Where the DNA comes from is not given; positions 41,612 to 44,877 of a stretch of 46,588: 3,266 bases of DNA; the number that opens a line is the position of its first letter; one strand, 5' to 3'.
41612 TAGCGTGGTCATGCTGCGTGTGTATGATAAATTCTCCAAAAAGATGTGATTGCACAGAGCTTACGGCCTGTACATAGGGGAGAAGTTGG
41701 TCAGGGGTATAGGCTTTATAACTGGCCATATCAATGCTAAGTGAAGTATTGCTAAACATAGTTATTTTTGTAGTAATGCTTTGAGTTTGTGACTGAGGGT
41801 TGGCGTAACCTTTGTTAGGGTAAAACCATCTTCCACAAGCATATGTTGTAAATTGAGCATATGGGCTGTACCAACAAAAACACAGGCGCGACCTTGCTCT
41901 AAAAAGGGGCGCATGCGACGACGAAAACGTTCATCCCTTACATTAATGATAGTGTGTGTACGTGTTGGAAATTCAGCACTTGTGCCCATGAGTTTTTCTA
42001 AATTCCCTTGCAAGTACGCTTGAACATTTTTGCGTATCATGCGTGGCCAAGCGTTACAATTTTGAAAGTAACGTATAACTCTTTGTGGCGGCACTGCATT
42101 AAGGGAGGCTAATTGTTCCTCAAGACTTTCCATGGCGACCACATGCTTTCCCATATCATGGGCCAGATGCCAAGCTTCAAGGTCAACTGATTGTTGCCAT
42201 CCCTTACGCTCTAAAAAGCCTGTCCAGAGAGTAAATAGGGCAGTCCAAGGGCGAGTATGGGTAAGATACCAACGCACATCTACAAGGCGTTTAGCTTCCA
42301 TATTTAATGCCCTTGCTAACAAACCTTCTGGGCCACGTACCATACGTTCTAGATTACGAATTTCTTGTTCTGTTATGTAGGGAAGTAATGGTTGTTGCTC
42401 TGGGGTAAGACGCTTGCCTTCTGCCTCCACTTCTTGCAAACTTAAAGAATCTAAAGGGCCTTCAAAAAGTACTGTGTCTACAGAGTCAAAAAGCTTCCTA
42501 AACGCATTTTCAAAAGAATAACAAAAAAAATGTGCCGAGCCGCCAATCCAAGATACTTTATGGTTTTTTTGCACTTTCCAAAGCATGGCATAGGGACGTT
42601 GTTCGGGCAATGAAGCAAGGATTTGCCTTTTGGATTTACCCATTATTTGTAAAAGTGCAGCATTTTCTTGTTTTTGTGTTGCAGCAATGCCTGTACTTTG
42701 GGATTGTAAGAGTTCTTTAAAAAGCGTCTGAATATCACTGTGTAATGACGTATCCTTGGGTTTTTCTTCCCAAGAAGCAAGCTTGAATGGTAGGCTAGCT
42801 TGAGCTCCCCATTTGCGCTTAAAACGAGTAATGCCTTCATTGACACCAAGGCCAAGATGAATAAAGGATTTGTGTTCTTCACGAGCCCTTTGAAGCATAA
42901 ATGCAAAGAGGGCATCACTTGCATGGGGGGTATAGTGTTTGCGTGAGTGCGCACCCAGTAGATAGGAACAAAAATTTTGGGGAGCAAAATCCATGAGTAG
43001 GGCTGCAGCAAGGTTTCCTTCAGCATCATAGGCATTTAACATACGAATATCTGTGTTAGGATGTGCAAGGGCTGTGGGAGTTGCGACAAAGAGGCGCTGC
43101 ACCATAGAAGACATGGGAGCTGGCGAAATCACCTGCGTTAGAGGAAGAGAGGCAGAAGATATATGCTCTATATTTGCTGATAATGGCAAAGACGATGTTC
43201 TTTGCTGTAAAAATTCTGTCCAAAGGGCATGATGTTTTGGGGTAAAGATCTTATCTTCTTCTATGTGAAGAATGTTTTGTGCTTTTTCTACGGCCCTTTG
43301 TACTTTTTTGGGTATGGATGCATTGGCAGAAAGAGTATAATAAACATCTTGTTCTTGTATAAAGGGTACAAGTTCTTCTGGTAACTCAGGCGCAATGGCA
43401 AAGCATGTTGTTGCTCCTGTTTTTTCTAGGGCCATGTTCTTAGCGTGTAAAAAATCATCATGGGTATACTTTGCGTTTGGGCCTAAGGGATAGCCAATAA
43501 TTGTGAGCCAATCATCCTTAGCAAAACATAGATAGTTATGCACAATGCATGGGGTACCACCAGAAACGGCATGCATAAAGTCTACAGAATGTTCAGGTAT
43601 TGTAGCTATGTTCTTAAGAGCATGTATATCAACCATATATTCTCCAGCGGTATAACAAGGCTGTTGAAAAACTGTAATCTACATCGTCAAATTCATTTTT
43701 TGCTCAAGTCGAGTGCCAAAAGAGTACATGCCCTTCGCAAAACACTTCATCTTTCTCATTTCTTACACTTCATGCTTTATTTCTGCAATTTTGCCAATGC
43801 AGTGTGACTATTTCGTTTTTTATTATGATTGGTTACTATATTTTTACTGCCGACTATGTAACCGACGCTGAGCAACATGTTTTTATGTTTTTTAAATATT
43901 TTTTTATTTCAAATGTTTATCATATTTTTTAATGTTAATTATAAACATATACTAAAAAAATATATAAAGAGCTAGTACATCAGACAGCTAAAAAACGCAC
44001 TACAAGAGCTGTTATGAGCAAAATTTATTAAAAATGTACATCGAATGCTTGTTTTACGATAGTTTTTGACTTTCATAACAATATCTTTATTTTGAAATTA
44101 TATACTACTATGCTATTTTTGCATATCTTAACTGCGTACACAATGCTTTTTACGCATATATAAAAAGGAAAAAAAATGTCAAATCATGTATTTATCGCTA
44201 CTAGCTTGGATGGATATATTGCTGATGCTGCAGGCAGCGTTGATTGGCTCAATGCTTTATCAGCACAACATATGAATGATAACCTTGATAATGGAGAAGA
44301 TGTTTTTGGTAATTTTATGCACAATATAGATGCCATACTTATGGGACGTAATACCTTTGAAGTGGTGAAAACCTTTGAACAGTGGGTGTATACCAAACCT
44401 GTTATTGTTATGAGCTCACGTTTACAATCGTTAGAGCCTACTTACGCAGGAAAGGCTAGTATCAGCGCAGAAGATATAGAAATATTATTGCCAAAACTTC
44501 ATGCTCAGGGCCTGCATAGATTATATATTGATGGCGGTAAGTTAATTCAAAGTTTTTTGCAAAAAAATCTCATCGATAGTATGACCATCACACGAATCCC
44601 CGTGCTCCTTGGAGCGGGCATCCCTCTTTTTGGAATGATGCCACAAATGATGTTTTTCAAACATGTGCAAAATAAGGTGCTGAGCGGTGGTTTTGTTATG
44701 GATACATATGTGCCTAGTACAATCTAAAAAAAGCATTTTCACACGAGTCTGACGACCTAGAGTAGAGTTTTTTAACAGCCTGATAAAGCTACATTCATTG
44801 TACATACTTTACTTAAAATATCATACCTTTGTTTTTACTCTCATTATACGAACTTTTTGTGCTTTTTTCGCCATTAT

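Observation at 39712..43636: Unassigned three-gene operon: FemAB/MprF-C-like::TraB/GumN fusion, a second FemAB-like paralogue and a radical-SAM/twitch enzyme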

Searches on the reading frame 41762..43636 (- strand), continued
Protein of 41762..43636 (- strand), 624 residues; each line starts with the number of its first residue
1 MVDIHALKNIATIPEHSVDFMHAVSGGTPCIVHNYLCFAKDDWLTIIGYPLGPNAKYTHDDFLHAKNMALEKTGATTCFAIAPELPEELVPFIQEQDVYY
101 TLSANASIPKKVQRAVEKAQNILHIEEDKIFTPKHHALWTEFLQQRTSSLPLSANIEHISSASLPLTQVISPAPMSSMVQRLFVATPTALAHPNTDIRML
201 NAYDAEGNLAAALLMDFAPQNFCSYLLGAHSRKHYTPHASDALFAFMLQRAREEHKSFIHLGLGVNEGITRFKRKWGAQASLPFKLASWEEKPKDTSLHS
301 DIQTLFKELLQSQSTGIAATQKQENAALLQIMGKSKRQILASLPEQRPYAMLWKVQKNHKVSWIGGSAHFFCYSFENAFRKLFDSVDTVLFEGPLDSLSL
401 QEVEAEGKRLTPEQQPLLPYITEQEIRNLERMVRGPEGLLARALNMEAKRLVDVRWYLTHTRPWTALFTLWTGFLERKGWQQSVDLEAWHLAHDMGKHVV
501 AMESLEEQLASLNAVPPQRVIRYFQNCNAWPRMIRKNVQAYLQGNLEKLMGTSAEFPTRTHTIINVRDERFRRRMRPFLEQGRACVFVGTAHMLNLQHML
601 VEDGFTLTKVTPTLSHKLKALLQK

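Call 34: predict_structure(alignment_id=A1)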
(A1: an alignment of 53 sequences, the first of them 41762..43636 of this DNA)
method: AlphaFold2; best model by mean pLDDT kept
length: 624 residues; sequences in the alignment: 53
mean_pLDDT: 86.2   pTM: 0.56
mean pLDDT of the five models: 86.2, 85.7, 85.6, 84.8, 83.4
residues with pLDDT >= 90: 390; 70-90: 141; 50-70: 45; < 50: 48
segments of 3 or more residues with pLDDT < 50: 149-171, 306-317, 554-561
pLDDT, mean of each block of 10 residues (from residue 1): 87 95 94 97 96 94 98 95 97 94 97 96 98 91 69 39 37 70 89 96 98 97 96 94 98 98 76 93 95 64 47 45 60 68 84 96 92 91 95 89 93 94 98 94 89 97 95 90 92 90 89 87 94 88 83 48 73 95 94 90 96 76 70
secondary structure, 60 per line:
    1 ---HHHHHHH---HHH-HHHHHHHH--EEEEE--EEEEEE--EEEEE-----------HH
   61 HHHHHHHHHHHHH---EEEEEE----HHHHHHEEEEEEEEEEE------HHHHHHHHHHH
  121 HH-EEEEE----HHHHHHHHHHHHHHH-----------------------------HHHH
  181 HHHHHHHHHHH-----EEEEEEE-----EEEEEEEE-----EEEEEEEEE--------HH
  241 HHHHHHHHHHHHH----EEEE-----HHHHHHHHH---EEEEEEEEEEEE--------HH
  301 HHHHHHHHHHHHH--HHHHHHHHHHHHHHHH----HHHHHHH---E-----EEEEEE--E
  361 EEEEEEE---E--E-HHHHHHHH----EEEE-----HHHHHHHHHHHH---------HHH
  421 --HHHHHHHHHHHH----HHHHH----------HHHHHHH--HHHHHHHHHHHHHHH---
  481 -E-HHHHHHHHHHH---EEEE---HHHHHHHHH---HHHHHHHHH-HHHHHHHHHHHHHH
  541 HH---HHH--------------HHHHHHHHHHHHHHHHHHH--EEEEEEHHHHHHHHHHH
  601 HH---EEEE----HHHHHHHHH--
elements in order: H4-10 H18-25 E28-32 E35-40 E43-47 H59-73 E77-82 H87-92 E93-103 H110-122 E124-128 H133-147 H177-191 E197-203 E209-216 E222-230 H239-253 E258-261 H267-275 E279-290 H299-313 H316-331 H336-342 E352-357 E360-367 H376-383 E388-391 H397-408 H423-434 H439-443 H454-460 H463-477 H484-494 E498-501 H505-513 H517-525 H527-542 H563-581 E584-589 H590-602 E606-609 H614-622

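Call 36: fold_search(model_id=the predicted structure, library=pdb)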
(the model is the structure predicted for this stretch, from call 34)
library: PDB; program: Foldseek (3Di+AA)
matches with E <= 10: 802; with E <= 0.001: 189
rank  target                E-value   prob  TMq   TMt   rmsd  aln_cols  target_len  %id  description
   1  4v36_B                2.1e-09  1.00  0.27  0.49  12.9       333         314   13  The structure of L-PGS from Bacillus licheniformis (released 2015-08-19)
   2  4v34                  9.1e-09  1.00  0.28  0.50  11.3       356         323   10  The Structure of A-PGS from Pseudomonas aeruginosa (SeMet derivative) (released 2015-08-19)
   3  4v35                  1.2e-08  1.00  0.27  0.47  10.2       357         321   12  The Structure of A-PGS from Pseudomonas aeruginosa (released 2015-08-19)
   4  4v36_A                1.3e-08  1.00  0.28  0.49  13.2       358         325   13  The structure of L-PGS from Bacillus licheniformis (released 2015-08-19)
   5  5vrv_E                1.4e-08  1.00  0.26  0.47  11.8       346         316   13  2.05 Angstrom Resolution Crystal Structure of C-terminal Domain (DUF2156) of Putative Lysylphosphatidylglycerol Synthe (released 2017-05-24)
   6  2wpw_B                1.6e-08  1.00  0.28  0.48   6.6       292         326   12  Tandem GNAT protein from the clavulanic acid biosynthesis pathway (without AcCoA) (released 2009-12-29)
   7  7z6a_A                1.7e-08  1.00  0.30  0.51   9.7       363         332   11  CRYSTAL STRUCTURE OF WEISSELLA VIRIDESCENS FEMXVV NON-RIBOSOMAL AMINO ACID TRANSFERASE IN COMPLEX WITH A PEPTIDYL-XNA  (released 2022-10-26)
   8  5vrv_F                2.4e-08  1.00  0.26  0.46  12.1       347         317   12  2.05 Angstrom Resolution Crystal Structure of C-terminal Domain (DUF2156) of Putative Lysylphosphatidylglycerol Synthe (released 2017-05-24)
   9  9goe_A                2.6e-08  1.00  0.28  0.22   9.7       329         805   10  Cryo-EM structure of the multiple peptide resistance factor (MprF) from Pseudomonas aeruginosa bound to a synthetic na (released 2025-03-12)
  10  2wpw_C                2.6e-08  1.00  0.28  0.48   9.1       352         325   12  Tandem GNAT protein from the clavulanic acid biosynthesis pathway (without AcCoA) (released 2009-12-29)
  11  6lv0_A                2.9e-08  1.00  0.30  0.53   9.0       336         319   11  Crystal structure of the soluble domain of the multiple peptide resistance factor (MprF) from Rhizobium tropici (released 2021-02-03)
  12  2wpw_A                3.0e-08  1.00  0.26  0.44   7.3       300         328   11  Tandem GNAT protein from the clavulanic acid biosynthesis pathway (without AcCoA) (released 2009-12-29)
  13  5vrv_D                3.2e-08  1.00  0.27  0.48  11.5       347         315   14  2.05 Angstrom Resolution Crystal Structure of C-terminal Domain (DUF2156) of Putative Lysylphosphatidylglycerol Synthe (released 2017-05-24)
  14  1xe4                  3.8e-08  1.00  0.31  0.54   9.1       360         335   10  Crystal Structure of Weissella viridescens FemX (K36M) Mutant (released 2005-05-31)
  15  4ii9_A                4.4e-08  1.00  0.32  0.54   8.5       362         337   10  Crystal structure of Weissella viridescens FemXVv non-ribosomal amino acid transferase in complex with a peptidyl-RNA  (released 2013-07-03)
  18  2wpx_A                7.7e-08  1.00  0.28  0.47   8.9       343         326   12  Tandem GNAT protein from the clavulanic acid biosynthesis pathway (with AcCoA) (released 2009-12-29)
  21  9wqy                  1.2e-07  1.00  0.30  0.59   5.5       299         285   14  aminoacyl-tRNA-dependent peptide synthase, Sba18, complexed with streptothrisamine (released 2026-04-01)
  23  7q3a_A                1.3e-07  1.00  0.21  0.34  11.0       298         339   11  Crystal structure of MAB_4324 a tandem repeat GNAT from Mycobacterium abscessus (released 2022-05-04)
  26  6wqb                  1.9e-07  1.00  0.26  0.50   9.2       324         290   10  Crystal structure of VipF from Legionella hackeliae in complex with acetyl-CoA (released 2021-11-10)
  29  7q3a_B                2.7e-07  1.00  0.22  0.36  10.3       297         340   12  Crystal structure of MAB_4324 a tandem repeat GNAT from Mycobacterium abscessus (released 2022-05-04)
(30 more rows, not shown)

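Call 44: search_protein_families(library=padloc, proteins=[window:41762-43636:-], max_evalue=0.01)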
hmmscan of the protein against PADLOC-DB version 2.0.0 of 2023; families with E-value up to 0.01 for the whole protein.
window:41762-43636:- (624 aa): 0 families

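Call 45: search_protein_families(library=pfam, alignment_id=A1, max_evalue=0.01)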
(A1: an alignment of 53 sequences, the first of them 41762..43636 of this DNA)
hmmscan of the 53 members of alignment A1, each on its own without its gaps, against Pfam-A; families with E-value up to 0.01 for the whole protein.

A. member 1, window:41762-43636:- (624 aa): 1 family
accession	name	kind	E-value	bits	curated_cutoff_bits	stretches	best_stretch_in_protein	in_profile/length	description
PF01963.22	TraB_PrgY_gumN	-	6.4e-34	118.4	26.8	1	351-608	1-262/263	TraB/PrgY/gumN family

B. families by the number of members that match (of 53 scanned): 3 families
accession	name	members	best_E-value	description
PF01963.22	TraB_PrgY_gumN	53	4.3e-40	TraB/PrgY/gumN family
PF13480.13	Acetyltransf_6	29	4.6e-07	Acetyltransferase (GNAT) domain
PF13977.11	TetR_C_6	1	0.0058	BetI-type transcriptional repressor, C-terminal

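Call 75: search_protein_representatives(alignment_id=A1)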
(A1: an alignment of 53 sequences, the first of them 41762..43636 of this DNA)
Query: 53 sequences, 589 profile positions. Proteins with E-value up to 0.001 (for the whole library): 1897; up to 1e-10: 478; up to 1e-30: 203. The best 150 are listed.
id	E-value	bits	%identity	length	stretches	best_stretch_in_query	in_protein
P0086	2.2e-292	987.6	-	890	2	10-587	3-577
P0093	2.6e-285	964.3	-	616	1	6-588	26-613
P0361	6.6e-244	827.5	-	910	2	13-586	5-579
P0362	1.0e-233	793.9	-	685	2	106-585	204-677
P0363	1.8e-181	621.4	-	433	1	4-415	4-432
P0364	5.9e-161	553.6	-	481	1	6-444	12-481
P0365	4.1e-156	537.6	-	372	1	218-584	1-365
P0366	3.4e-140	485.1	-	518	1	10-408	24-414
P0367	2.0e-138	479.2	-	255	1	311-570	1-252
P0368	6.1e-133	461.1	-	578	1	3-569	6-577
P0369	3.1e-131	455.5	-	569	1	5-567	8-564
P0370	2.5e-119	416.2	-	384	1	236-510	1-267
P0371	9.5e-119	414.2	-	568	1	3-570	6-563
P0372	1.0e-103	364.6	-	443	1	131-569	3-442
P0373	3.2e-95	336.6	-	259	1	4-259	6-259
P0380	2.8e-73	264.1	-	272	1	308-572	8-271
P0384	2.1e-70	254.6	-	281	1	303-567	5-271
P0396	5.3e-65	236.8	-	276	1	305-569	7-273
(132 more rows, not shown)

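Call 76: find_encoding_contigs(protein=P0380, flank=6000, max_places=3)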
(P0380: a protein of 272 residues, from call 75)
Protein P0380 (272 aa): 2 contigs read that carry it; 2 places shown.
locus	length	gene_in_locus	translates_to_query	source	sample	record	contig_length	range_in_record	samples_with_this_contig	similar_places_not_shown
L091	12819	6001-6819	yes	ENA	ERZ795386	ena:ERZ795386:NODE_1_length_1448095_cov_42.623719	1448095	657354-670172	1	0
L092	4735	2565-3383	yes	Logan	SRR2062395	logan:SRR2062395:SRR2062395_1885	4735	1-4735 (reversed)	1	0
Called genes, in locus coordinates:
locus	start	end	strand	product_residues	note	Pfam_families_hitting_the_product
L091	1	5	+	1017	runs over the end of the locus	PF04879:Molybdop_Fe4S4, PF00384:Molybdopterin, PF01568:Molydop_binding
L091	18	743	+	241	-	PF13247:Fer4_11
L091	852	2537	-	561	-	PF00749:tRNA-synt_1c, PF03950:tRNA-synt_1c_C, PF20974:tRNA-synt_1c_C2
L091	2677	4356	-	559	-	PF00890:FAD_binding_2 (faint), PF13192:Thioredoxin_3, PF01494:FAD_binding_3 (faint), PF01946:Thi4 (faint), PF07992:Pyr_redox_2, PF12831:FAD_oxidored (weak), PF13738:Pyr_redox_3, PF00070:Pyr_redox, +3 more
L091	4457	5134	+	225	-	PF02586:SRAP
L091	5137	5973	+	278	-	-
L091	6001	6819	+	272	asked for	PF01963:TraB_PrgY_gumN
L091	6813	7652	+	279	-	-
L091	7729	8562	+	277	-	PF01592:NifU_N, PF04324:Fer2_BFD, PF01106:NifU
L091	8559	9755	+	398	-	PF00155:Aminotran_1_2 (weak), PF00266:Aminotran_5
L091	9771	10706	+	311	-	PF00291:PALP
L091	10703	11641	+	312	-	PF25087:GMPPB_C (faint), PF00132:Hexapep (weak)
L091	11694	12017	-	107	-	PF05437:AzlD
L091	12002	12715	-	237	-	PF03591:AzlC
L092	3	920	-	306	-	?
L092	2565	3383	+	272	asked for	PF01963:TraB_PrgY_gumN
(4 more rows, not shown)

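Call 78: find_encoding_contigs(protein=P0384, flank=6000, max_places=3)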
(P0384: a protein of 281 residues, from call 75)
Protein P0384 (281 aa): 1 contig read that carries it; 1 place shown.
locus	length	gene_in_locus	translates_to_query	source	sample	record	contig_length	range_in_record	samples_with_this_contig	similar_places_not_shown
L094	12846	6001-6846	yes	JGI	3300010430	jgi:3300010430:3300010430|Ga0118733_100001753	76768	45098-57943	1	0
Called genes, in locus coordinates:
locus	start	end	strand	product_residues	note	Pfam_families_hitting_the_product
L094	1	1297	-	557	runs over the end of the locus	PF21162:ETFQO_UQ-bd, PF05187:Fer4_ETF_QO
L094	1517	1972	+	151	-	PF00011:HSP20 (faint)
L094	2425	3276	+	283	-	PF01790:LGT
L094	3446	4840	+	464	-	PF01406:tRNA-synt_1e, PF09334:tRNA-synt_1g (faint), PF23493:CysS_C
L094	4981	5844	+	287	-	-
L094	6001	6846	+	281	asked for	PF01963:TraB_PrgY_gumN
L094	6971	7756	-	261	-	PF01061:ABC2_membrane, PF12698:ABC2_membrane_3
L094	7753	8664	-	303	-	PF13175:AAA_15 (faint), PF00005:ABC_tran, PF13304:AAA_21 (weak), PF27102:NodI_C (faint)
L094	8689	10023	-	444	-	PF01979:Amidohydro_1, PF07969:Amidohydro_3 (faint), PF12890:DHOase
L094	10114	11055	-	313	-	PF02737:3HCDH_N, PF00725:3HCDH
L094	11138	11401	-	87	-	-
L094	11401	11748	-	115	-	PF11969:DcpS_C, PF01230:HIT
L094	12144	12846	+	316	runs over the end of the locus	PF01297:ZnuA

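Call 79: find_encoding_contigs(protein=P0396, flank=6000, max_places=3)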
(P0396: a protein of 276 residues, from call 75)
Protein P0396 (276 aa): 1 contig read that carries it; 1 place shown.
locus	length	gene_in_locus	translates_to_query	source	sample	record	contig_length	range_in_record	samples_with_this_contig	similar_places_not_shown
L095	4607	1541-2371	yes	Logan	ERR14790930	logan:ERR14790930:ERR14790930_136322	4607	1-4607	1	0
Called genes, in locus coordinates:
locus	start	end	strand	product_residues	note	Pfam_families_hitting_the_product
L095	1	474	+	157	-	?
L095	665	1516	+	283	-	-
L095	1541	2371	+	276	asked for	PF01963:TraB_PrgY_gumN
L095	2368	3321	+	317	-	-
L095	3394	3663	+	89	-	-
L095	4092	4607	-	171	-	?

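Call 84: find_related_loci(query=A5, collection=metagenome_contigs, flank=8000)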
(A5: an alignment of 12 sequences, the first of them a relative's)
Query A5 (272 aa) in metagenome_contigs; peptide patterns used: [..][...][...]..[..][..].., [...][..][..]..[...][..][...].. (x = any residue, [..] = any of these).
600 stretches matched a pattern (row limit reached: there are more); 424 encode a relative of the query (tblastn E <= 1e-3); the best 80 are kept; 80 distinct loci.
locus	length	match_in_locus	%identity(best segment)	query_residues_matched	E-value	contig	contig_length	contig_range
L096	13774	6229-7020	45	6-266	2e-77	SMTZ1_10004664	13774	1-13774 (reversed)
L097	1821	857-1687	45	1-272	4e-79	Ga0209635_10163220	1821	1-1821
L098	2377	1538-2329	48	5-267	1e-76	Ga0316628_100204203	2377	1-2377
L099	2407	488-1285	46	8-270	1e-74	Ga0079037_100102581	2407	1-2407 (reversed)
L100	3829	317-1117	46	5-268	2e-73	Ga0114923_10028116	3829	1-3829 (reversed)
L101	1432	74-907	42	3-267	2e-77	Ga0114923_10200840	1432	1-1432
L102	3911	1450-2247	42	5-267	2e-73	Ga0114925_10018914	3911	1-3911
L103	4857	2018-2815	42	5-267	2e-73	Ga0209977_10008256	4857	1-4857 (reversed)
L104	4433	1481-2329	44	8-270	7e-72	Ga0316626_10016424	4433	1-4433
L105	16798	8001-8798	45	8-270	6e-72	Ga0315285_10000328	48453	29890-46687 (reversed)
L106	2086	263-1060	45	8-270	3e-74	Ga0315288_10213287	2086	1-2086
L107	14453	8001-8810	44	5-271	9e-72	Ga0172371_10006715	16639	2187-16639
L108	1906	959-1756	45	5-267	3e-74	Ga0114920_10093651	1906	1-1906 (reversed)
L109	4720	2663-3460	46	8-272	2e-71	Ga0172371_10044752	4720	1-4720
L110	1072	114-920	39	4-269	1e-76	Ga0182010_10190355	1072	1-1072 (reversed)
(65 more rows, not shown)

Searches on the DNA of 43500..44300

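Call 51: search_rna_families(source=window, start=43500, end=44300, threshold=evalue, max_evalue=1)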
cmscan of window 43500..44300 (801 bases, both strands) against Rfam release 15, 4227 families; matches with E-value up to 1: 0.
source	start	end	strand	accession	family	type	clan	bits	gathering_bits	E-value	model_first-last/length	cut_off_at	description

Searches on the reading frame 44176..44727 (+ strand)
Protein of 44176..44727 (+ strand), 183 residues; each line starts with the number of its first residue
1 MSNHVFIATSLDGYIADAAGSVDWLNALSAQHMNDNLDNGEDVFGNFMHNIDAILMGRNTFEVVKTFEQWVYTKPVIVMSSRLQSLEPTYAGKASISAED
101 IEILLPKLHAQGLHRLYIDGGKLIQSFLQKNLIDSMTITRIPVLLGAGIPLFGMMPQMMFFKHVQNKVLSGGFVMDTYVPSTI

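Call 95: search_protein_families(library=pfam, proteins=[window:44176-44727:+], max_evalue=0.0001)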
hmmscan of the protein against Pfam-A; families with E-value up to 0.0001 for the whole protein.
window:44176-44727:+ (183 aa): 1 family
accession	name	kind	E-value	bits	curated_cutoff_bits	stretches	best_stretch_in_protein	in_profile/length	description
PF01872.23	RibD_C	-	3.4e-17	63.3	24.1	1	5-155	5-176/197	RibD C-terminal domain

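Call 96: search_protein_families(library=ncbifam, proteins=[window:44176-44727:+], max_evalue=0.00001)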
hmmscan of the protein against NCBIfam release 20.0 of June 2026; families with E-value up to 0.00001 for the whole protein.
window:44176-44727:+ (183 aa): 2 families
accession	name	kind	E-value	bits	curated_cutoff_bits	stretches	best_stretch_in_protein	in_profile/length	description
TIGR00227.1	ribD_Cterm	domain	7.8e-08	32.1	150.15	0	91-146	118-176/216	riboflavin-specific deaminase C-terminal domain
TIGR01508.1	rib_reduct_arch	equivalog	2.5e-06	26.9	186.45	0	97-146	121-171/210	2,5-diamino-6-(ribosylamino)-4(3H)-pyrimidinone 5'-phosphate reductase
